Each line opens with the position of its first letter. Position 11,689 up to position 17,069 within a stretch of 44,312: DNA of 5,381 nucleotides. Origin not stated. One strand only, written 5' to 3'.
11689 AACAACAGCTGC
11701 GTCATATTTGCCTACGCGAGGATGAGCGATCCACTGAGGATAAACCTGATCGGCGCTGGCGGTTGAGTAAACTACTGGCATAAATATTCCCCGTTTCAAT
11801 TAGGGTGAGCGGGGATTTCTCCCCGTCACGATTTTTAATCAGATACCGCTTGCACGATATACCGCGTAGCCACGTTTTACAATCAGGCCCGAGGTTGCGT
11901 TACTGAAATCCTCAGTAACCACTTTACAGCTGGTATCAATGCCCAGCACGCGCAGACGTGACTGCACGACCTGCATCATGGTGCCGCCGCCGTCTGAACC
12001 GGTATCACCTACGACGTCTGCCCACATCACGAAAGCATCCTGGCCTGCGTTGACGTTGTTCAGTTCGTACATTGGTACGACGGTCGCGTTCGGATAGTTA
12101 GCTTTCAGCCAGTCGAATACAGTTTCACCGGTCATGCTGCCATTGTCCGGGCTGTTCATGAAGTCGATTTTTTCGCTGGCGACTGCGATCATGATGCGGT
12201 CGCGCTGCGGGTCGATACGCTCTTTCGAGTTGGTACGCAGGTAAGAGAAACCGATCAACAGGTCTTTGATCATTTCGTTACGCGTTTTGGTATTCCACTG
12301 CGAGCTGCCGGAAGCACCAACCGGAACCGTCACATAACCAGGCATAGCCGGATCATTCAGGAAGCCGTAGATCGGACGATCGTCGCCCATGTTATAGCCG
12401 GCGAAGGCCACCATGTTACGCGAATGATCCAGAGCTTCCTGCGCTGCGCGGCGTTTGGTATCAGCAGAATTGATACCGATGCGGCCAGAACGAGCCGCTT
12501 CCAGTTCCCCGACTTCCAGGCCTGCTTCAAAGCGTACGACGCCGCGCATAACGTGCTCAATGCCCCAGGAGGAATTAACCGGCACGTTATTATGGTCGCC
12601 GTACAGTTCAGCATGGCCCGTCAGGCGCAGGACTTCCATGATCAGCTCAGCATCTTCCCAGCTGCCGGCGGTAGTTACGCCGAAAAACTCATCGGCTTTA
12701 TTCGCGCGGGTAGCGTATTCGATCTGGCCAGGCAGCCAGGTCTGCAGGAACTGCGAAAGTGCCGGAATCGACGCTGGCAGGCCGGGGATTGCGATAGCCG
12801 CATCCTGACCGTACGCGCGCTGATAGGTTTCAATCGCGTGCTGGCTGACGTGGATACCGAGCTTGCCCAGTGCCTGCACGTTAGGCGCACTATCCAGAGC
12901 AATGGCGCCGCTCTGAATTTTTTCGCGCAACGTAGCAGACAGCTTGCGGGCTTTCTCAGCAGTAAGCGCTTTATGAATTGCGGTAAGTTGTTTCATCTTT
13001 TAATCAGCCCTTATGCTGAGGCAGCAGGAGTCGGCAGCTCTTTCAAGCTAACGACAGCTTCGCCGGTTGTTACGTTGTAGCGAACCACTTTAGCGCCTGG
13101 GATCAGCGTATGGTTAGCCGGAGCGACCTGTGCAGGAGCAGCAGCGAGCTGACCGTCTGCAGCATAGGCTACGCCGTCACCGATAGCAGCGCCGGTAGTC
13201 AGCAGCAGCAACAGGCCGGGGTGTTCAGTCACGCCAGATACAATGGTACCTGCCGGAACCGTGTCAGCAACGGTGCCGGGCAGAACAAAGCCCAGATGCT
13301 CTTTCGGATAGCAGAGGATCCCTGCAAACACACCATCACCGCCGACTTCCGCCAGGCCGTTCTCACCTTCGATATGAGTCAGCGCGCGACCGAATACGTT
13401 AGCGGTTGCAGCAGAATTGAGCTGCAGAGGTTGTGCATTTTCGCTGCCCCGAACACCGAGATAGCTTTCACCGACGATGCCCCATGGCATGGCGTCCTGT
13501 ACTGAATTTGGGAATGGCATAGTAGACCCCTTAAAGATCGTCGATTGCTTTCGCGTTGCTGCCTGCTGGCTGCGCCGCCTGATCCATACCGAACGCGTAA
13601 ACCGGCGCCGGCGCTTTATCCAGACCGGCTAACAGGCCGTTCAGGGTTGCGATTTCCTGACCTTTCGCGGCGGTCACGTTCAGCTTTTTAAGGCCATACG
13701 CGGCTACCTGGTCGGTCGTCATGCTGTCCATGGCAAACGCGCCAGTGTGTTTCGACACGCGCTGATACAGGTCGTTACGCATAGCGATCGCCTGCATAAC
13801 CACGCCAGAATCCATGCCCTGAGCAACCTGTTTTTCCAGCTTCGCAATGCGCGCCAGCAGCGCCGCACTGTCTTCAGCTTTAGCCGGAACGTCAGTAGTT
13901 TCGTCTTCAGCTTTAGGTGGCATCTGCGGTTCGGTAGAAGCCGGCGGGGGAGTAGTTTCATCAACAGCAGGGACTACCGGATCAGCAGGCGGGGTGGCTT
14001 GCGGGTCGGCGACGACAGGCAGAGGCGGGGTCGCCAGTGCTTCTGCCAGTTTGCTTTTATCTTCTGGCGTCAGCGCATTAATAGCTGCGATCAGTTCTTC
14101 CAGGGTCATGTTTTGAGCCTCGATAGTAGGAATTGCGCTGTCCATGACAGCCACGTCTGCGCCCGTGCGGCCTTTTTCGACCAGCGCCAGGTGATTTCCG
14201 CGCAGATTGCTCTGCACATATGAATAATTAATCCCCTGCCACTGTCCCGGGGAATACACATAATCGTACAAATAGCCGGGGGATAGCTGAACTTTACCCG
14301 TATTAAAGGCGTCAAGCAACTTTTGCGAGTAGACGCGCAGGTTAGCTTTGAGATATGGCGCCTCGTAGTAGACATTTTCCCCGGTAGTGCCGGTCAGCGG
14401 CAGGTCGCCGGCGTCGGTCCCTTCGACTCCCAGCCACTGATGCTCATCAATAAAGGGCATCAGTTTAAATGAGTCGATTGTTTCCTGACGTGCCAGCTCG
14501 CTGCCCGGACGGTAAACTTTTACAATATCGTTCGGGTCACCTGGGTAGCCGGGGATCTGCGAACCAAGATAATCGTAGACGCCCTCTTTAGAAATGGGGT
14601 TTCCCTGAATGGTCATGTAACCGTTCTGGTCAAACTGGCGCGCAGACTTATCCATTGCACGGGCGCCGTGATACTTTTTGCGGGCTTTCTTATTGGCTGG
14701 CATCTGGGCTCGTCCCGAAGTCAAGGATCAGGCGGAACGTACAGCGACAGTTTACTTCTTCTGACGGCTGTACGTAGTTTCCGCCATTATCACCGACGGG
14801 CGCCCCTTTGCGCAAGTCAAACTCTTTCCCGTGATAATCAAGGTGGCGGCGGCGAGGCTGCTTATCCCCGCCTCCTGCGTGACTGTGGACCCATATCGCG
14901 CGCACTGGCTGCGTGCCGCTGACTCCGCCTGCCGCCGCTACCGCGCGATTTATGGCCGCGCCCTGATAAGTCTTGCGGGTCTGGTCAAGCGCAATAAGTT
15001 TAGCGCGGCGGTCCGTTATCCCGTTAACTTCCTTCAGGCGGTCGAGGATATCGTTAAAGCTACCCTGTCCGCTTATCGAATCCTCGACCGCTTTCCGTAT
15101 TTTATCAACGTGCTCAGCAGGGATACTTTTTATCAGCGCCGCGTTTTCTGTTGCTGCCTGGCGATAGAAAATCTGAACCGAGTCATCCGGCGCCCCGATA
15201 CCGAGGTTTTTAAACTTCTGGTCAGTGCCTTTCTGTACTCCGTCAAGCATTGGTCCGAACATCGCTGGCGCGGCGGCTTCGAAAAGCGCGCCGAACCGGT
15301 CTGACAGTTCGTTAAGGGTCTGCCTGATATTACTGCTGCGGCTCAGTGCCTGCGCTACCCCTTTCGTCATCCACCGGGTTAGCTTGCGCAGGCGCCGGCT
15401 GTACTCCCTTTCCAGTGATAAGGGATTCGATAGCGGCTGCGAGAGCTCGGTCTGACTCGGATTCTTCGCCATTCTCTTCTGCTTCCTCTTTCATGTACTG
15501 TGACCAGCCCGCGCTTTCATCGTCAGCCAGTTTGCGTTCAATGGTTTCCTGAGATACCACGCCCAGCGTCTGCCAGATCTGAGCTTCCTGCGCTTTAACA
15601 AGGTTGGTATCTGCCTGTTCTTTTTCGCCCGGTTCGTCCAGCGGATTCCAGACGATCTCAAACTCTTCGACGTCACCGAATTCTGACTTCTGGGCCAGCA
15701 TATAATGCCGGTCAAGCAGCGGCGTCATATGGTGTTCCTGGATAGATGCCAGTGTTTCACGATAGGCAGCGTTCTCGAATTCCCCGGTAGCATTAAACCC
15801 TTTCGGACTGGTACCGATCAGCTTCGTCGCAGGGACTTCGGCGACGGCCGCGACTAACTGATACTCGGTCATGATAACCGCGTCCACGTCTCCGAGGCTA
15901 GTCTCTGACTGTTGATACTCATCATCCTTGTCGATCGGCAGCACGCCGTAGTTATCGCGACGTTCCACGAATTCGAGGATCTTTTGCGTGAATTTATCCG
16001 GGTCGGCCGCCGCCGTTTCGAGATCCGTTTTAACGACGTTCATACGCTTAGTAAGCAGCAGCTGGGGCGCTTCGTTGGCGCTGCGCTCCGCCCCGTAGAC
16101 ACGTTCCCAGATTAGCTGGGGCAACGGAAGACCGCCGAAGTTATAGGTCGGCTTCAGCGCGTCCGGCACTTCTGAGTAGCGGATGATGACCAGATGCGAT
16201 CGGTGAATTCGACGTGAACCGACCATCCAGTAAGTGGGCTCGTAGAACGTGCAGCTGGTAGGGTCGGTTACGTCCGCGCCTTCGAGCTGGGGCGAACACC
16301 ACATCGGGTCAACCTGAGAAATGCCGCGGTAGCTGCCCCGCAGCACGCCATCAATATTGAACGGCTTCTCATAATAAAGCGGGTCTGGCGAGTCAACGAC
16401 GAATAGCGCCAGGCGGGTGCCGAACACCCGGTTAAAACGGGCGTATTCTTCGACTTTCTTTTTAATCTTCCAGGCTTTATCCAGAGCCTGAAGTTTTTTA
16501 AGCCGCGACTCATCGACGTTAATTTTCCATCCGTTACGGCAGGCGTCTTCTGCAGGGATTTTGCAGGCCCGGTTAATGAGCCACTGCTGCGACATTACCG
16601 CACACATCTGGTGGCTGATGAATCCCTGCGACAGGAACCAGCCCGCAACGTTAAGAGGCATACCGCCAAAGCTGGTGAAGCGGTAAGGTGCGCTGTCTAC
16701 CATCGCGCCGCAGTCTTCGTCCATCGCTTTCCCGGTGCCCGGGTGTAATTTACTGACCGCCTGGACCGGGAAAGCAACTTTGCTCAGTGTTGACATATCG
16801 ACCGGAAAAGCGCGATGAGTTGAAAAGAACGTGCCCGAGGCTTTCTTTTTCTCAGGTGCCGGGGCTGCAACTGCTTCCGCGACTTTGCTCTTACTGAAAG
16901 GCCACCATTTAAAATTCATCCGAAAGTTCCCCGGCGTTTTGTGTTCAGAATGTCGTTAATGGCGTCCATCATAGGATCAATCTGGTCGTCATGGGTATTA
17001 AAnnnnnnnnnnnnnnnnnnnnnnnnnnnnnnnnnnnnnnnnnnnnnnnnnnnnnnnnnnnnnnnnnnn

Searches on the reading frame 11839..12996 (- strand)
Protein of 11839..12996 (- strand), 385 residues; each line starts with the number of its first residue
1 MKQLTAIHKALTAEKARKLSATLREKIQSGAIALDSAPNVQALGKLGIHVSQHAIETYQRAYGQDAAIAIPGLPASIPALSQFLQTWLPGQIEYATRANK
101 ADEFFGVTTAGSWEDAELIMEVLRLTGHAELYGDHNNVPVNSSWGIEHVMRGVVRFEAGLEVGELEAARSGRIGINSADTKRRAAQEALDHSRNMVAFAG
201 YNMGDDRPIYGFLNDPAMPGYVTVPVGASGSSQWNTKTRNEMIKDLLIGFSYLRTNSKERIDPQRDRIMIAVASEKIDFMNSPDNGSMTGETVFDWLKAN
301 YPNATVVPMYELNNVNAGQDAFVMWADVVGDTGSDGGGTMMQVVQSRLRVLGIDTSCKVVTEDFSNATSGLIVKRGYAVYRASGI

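Call 44: search_dna_similar(query=window:11839-12996:-, collection=phages, mode=protein, max_rows=15)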
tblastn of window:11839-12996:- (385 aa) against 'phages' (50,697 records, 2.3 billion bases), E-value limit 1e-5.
Records with a match: 392; places in all: 393; records where one place covers at least 80% of the query: 381.
Best place of each record, by identity: <60% 392.
By first word of the organism name: Pseudomonas 296; Escherichia 27; Burkholderia 10; Serratia 9; Bordetella 8; Vibrio 7; Aeromonas 6; Xanthomonas 6; Pbunalikevirus 4; Pantoea 3; and 14 more.
By host as written in the record: Pseudomonas aeruginosa 117; Pseudomonas aeruginosa PAO1 86; - 32; Pseudomonas sp. 28; Escherichia coli 13; Pseudomonas aeruginosa PA14 8; Bordetella avium 8; Serratia marcescens 7; and 62 more.
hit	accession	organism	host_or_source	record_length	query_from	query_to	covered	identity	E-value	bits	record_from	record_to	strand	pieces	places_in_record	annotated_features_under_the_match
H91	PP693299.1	Yersinia phage vB_YenM_P744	Yersinia enterocolitica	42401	2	385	100%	54.1%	9e-113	367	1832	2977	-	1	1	capsid and scaffold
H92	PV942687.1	Erwinia phage RF1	Erwinia amylovora NCPPB 2080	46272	3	385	99%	51.5%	3e-110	360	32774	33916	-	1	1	hypothetical protein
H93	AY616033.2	Burkholderia phage BcepB1A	-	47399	1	384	100%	38.8%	3e-63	224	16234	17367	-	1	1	BcepB1A gene23: gp23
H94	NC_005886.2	Burkholderia phage BcepB1A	-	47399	1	384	100%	38.8%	3e-63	224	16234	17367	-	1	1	BcepB1A gene23: major head protein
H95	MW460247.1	Burkholderia phage BCSR129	Burkholderia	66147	4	385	99%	37.5%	1e-59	214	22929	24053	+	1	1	capsid and scaffold protein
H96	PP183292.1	Burkholderia phage Bm1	Burkholderia multivorans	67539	4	385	99%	36.8%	3e-60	216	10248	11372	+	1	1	major head protein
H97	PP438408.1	Leptolyngbya phage Lbo-JY16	Leptolyngbya boryana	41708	24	385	94%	38.5%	1e-51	191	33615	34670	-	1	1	major capsid protein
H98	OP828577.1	Plectonema phage Lbo240-yong2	Leptolyngya boryana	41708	24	385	94%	38.5%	1e-51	191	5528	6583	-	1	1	major capsid protein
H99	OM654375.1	Pseudomonas phage vB_PcuM_ KLEP17-4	Pseudomonas cuatrocienegasensis strain ...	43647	20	385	95%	37.9%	5e-54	197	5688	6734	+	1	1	major capsid protein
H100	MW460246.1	Burkholderia phage BCSR52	Burkholderia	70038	1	385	100%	35.3%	6e-47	177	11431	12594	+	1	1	capsid and scaffold protein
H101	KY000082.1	Pseudomonas phage PA5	Pseudomonas aeruginosa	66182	1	385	100%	34.2%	6e-54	197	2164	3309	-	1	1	capsid and scaffold protein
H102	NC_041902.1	Pseudomonas phage PA5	Pseudomonas aeruginosa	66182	1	385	100%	34.2%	6e-54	197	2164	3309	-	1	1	major head protein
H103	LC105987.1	Pseudomonas phage KPP22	Pseduomonas aeruginosa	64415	1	385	100%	34.2%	3e-53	195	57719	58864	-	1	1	major virion protein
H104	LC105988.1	Pseudomonas phage KPP22M1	Pseduomonas aeruginosa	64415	1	385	100%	34.2%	3e-53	195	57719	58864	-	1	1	major virion protein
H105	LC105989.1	Pseudomonas phage KPP22M2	Pseduomonas aeruginosa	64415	1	385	100%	34.2%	3e-53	195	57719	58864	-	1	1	major virion protein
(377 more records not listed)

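Call 78: search_protein_families(library=phrogs, max_evalue=0.00001, proteins=[window:11839-12996:-])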
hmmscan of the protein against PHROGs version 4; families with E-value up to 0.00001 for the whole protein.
window:11839-12996:- (385 aa): 1 family
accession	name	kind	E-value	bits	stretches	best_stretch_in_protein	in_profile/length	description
phrog_264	-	head and packaging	3.7e-51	175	1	60-385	11-321/321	major head protein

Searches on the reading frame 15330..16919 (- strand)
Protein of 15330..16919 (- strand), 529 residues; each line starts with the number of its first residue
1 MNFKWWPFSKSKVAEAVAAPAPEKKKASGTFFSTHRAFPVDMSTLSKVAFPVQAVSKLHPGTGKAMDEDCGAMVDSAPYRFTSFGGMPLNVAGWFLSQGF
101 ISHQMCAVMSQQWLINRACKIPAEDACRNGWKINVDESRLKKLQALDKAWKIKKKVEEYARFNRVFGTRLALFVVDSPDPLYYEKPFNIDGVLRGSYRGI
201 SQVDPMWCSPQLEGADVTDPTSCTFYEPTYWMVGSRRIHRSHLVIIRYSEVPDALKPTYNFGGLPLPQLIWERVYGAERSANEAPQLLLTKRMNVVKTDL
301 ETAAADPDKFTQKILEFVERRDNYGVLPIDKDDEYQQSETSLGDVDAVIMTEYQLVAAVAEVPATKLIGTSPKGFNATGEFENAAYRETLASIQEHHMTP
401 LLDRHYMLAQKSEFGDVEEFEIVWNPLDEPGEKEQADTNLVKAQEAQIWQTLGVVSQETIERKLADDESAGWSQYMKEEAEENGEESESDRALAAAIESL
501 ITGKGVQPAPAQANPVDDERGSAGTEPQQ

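Call 78: search_protein_families(library=phrogs, max_evalue=0.00001, proteins=[window:15330-16919:-])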
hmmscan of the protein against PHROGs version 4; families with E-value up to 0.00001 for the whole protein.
window:15330-16919:- (529 aa): 5 families
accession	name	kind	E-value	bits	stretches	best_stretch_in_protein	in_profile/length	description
phrog_4660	-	head and packaging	6.4e-153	511.9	1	86-519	94-533/765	minor head protein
phrog_146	-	head and packaging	3e-100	337.8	1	69-491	19-449/587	portal protein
phrog_15528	-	head and packaging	1.1e-43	150.7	1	94-488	55-474/794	portal protein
phrog_30637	-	unknown function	3.4e-23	82.5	1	236-492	3-265/1119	-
phrog_12751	-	unknown function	1.3e-13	51.8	1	268-520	16-264/283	-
